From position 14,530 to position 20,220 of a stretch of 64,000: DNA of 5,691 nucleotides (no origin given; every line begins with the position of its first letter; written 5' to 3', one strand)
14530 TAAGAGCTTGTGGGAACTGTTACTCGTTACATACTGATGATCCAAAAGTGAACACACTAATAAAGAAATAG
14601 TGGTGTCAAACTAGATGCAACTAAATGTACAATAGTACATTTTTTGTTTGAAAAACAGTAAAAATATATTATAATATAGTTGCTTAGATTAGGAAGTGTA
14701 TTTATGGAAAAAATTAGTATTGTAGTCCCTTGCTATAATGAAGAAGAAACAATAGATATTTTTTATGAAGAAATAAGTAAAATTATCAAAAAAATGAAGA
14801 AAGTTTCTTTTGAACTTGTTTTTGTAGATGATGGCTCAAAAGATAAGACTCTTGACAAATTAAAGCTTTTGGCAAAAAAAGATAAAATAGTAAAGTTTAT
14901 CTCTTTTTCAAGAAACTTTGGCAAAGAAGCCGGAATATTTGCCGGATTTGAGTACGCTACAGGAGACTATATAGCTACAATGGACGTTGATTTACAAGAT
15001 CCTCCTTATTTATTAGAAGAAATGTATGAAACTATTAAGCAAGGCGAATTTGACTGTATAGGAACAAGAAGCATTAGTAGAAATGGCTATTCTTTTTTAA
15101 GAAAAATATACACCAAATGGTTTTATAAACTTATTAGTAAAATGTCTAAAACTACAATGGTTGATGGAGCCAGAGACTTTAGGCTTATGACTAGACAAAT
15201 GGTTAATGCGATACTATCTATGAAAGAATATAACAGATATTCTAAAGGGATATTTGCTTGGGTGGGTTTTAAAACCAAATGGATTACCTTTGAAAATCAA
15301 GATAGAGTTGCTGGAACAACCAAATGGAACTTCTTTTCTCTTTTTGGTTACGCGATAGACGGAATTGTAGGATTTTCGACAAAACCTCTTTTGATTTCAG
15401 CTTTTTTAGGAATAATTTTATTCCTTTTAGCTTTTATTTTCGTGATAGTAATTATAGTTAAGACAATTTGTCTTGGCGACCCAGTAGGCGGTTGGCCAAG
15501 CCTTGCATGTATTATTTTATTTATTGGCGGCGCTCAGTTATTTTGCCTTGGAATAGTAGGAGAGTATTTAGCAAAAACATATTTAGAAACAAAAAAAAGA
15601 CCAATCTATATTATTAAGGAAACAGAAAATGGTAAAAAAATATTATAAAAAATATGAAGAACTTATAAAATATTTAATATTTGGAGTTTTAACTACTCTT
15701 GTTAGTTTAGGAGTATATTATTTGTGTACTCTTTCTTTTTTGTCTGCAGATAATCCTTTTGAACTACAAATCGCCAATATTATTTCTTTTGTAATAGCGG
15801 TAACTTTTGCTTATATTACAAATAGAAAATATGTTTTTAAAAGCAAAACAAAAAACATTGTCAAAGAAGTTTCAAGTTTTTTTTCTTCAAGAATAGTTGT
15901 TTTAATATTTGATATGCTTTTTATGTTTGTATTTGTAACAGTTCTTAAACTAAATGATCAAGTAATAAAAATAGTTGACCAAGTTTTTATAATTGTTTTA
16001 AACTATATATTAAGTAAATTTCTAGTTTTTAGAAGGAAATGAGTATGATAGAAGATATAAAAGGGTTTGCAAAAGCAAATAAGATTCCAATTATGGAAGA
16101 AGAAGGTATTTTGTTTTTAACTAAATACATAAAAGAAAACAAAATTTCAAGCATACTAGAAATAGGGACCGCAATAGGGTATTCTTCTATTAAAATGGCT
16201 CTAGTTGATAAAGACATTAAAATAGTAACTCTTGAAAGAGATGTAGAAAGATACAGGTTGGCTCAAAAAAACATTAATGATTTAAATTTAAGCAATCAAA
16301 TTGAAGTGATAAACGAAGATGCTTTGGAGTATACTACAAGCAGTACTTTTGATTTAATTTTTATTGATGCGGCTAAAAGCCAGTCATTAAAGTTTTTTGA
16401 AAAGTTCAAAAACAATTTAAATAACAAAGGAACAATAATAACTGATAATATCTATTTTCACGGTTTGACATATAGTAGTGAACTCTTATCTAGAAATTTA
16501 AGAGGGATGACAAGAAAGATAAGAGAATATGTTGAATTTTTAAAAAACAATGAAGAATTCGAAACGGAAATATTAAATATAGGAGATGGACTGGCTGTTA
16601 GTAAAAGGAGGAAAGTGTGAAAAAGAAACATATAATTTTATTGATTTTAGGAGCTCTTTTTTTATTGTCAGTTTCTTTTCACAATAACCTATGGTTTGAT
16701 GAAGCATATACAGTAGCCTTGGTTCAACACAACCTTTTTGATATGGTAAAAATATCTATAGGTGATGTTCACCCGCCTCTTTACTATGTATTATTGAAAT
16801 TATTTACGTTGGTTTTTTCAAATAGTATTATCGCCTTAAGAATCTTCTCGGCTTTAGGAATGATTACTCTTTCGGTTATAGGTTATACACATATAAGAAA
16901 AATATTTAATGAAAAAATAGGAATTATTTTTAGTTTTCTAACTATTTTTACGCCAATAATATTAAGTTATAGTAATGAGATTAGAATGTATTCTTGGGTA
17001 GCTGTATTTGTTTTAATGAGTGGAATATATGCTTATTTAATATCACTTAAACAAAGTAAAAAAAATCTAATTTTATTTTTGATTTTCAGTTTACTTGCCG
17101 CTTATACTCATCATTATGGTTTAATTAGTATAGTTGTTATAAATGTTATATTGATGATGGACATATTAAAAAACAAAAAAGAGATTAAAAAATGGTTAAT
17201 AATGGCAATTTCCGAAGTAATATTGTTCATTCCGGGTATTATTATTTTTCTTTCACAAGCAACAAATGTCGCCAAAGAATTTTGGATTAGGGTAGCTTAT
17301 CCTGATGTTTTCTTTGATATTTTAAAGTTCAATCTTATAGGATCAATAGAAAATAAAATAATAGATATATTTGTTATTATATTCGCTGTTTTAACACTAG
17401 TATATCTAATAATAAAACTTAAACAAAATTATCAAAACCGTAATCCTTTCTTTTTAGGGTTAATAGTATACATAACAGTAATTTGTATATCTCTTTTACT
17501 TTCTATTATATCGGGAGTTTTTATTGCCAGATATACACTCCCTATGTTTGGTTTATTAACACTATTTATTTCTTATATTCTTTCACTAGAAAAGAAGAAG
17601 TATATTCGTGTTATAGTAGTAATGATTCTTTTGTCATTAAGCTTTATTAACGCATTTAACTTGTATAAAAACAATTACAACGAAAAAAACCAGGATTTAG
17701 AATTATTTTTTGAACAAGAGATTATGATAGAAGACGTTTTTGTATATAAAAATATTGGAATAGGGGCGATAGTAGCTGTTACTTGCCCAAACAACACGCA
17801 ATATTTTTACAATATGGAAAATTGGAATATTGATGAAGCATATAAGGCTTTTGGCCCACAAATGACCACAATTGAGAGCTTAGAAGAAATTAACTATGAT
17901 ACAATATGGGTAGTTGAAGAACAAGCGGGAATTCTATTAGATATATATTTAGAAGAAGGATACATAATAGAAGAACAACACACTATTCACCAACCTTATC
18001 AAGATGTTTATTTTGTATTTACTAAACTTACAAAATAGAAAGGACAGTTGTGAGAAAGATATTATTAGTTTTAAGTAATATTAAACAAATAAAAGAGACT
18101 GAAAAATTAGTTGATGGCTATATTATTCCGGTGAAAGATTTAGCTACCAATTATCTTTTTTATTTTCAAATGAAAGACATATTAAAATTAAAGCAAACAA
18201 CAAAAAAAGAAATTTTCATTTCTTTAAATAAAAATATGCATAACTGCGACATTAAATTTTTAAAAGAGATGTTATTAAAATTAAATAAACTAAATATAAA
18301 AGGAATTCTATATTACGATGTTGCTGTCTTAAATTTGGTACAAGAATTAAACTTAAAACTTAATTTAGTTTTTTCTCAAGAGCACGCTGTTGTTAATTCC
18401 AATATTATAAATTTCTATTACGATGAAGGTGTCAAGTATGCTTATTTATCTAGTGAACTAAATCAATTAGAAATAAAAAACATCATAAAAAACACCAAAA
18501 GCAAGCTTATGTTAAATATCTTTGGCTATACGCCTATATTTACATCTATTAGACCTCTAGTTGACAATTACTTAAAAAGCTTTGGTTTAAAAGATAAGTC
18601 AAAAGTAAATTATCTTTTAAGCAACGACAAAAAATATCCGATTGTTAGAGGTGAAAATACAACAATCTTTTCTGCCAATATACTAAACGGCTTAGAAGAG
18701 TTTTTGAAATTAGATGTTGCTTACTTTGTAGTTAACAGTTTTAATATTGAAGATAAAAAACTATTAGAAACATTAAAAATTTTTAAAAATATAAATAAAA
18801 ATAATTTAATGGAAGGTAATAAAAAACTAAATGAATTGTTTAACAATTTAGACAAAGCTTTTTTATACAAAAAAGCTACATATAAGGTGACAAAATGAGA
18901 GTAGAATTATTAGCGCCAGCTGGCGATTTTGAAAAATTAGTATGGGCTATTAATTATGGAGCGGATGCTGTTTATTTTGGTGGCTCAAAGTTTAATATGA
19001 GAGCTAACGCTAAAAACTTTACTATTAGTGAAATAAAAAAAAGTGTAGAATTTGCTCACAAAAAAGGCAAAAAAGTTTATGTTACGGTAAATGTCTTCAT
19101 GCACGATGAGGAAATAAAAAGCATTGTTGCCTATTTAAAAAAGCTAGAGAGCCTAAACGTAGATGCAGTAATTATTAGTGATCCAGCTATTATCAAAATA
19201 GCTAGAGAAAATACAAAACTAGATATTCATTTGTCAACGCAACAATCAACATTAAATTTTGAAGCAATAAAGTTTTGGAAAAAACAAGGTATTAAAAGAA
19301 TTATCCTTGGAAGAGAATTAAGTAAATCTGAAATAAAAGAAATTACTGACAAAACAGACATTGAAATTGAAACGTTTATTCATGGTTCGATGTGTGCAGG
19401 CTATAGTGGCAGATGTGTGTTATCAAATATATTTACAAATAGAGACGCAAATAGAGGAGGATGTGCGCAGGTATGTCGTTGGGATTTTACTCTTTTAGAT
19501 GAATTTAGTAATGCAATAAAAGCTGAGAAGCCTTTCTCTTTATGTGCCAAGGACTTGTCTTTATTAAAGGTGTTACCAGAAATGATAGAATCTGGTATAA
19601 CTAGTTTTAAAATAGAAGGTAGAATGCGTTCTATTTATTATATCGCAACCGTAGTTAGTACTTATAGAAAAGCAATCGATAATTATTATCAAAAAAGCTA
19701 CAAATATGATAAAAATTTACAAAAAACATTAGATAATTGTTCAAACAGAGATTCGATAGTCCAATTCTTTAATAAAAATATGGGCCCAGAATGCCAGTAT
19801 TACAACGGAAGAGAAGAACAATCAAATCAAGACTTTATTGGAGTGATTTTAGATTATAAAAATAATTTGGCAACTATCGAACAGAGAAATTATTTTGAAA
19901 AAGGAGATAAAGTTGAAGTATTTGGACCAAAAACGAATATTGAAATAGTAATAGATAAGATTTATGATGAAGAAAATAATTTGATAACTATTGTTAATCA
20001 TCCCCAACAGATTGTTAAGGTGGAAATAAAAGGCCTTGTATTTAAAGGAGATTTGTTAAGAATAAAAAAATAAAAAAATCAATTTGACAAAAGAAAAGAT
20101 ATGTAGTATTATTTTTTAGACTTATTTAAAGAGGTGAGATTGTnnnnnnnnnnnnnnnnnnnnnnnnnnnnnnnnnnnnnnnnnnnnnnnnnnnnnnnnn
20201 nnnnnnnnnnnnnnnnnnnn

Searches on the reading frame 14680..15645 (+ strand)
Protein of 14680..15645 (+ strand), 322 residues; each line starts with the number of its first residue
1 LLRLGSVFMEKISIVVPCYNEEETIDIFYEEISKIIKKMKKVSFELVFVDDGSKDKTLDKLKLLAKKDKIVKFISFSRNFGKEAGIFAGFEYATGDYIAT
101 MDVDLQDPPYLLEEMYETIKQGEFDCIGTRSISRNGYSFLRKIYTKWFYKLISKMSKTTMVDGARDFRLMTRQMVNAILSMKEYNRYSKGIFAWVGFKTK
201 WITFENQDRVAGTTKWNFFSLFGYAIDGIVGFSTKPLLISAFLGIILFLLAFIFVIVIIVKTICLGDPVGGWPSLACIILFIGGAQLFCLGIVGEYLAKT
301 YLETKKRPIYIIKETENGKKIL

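Call 42: search_protein_families(library=pfam, proteins=[window:14680-15645:+], max_evalue=0.00001)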
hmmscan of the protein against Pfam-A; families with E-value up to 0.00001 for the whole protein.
window:14680-15645:+ (322 aa): 3 families
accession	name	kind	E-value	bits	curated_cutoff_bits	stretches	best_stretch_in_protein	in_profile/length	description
PF00535.33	Glycos_transf_2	-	1.9e-32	113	23.3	1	13-177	1-166/168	Glycosyl transferase family 2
PF10111.15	Glyco_tranf_2_2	-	5.5e-08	33.1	27.3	1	13-117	1-104/276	Glycosyltransferase like family 2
PF13641.12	Glyco_tranf_2_3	-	6.9e-07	29.9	27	1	12-146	3-138/230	Glycosyltransferase like family 2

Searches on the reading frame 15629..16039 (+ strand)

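Call 42: search_protein_families(library=pfam, proteins=[window:15629-16039:+], max_evalue=0.00001)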
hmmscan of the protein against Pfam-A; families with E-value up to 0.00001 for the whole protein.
window:15629-16039:+ (137 aa): 1 family
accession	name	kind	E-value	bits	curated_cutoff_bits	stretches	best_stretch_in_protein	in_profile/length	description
PF04138.20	GtrA_DPMS_TM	-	2.1e-23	83.2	26.1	1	14-134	1-117/117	GtrA/DPMS, transmembrane domain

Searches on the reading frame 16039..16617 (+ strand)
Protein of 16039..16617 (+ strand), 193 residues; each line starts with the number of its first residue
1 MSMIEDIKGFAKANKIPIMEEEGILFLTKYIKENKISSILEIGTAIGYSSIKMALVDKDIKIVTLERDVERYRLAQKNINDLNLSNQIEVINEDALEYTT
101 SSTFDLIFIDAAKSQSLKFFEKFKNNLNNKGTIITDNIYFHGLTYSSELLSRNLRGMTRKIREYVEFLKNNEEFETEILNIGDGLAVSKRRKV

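Call 42: search_protein_families(library=pfam, proteins=[window:16039-16617:+], max_evalue=0.00001)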
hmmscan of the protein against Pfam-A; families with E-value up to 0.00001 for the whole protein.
window:16039-16617:+ (193 aa): 6 families
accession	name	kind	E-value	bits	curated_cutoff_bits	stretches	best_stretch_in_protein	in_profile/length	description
PF01596.23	Methyltransf_3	-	6.4e-21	75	22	1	15-190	25-203/204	O-methyltransferase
PF01135.25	PCMT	-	5.4e-08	33.3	20.3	1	27-114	65-153/210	Protein-L-isoaspartate(D-aspartate) O-methyltransferase (PCMT)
PF02527.21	GidB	-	5.5e-08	32.8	27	1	25-134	39-145/184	rRNA small subunit methyltransferase G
PF13578.12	Methyltransf_24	-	7.4e-08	33.7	26.3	1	40-138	1-105/105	Methyltransferase domain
PF05175.20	MTS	-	4.8e-07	30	23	1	25-109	21-104/170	Methyltransferase small domain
PF02475.24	TRM5-TYW2_MTfase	-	6.1e-07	30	28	1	38-133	39-133/164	TRM5/TYW2 methyltransferase domain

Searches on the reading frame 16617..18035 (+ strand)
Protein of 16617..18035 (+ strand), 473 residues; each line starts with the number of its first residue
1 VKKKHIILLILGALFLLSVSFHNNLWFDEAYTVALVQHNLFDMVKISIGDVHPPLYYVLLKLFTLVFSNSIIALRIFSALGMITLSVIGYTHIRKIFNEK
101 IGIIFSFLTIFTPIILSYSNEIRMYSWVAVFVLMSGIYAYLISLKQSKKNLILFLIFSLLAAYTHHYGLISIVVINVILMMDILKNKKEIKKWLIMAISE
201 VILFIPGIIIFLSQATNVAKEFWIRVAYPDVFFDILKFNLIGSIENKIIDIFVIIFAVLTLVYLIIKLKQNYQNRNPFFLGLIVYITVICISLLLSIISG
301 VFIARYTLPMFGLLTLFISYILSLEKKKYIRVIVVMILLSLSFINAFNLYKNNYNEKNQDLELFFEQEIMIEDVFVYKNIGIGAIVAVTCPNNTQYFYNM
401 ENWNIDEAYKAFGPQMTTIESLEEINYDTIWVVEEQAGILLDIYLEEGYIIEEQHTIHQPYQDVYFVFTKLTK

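Call 42: search_protein_families(library=pfam, proteins=[window:16617-18035:+], max_evalue=0.00001)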
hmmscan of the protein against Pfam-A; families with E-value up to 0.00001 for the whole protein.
window:16617-18035:+ (473 aa): 1 family
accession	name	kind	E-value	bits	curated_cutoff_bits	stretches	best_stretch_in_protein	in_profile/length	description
PF13231.12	PMT_2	-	1.9e-07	31.9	26.1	1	52-208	2-158/160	Dolichyl-phosphate-mannose-protein mannosyltransferase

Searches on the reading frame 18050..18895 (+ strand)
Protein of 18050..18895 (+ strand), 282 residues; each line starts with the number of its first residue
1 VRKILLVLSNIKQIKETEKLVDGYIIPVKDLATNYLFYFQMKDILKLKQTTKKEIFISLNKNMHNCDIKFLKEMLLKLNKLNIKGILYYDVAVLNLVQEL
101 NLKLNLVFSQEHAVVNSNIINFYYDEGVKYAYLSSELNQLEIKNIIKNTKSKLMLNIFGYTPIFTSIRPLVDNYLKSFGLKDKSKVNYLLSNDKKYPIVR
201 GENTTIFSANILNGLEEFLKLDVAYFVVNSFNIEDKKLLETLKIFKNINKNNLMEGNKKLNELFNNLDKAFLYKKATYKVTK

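Call 42: search_protein_families(library=pfam, proteins=[window:18050-18895:+], max_evalue=0.00001)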
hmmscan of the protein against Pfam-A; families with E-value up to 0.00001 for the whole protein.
window:18050-18895:+ (282 aa): 1 family
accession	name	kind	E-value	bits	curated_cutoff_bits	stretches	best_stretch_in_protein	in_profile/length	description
PF01136.24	Peptidase_U32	-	9.5e-16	58.2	22.4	1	71-270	4-217/233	Peptidase family U32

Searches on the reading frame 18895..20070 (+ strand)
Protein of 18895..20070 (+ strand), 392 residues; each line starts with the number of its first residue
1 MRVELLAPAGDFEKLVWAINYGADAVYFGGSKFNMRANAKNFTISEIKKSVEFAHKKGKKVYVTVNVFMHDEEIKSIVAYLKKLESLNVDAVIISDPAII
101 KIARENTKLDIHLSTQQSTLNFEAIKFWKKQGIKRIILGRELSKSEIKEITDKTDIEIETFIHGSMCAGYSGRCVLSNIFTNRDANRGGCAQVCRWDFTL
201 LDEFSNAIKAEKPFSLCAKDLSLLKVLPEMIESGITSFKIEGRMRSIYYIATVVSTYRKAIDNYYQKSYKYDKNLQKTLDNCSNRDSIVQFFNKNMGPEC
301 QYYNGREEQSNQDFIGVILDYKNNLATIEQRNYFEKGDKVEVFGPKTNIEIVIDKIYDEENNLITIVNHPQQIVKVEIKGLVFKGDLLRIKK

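Call 42: search_protein_families(library=pfam, proteins=[window:18895-20070:+], max_evalue=0.00001)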
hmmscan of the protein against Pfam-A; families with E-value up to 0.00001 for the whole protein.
window:18895-20070:+ (392 aa): 2 families
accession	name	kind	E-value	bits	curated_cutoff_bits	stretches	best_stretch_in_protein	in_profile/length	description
PF01136.24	Peptidase_U32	-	1.9e-79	266.7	22.4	1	75-294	2-229/233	Peptidase family U32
PF16325.11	Peptidase_U32_C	-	1.3e-23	83.4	28.2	1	311-389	2-83/83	Peptidase family U32 C-terminal domain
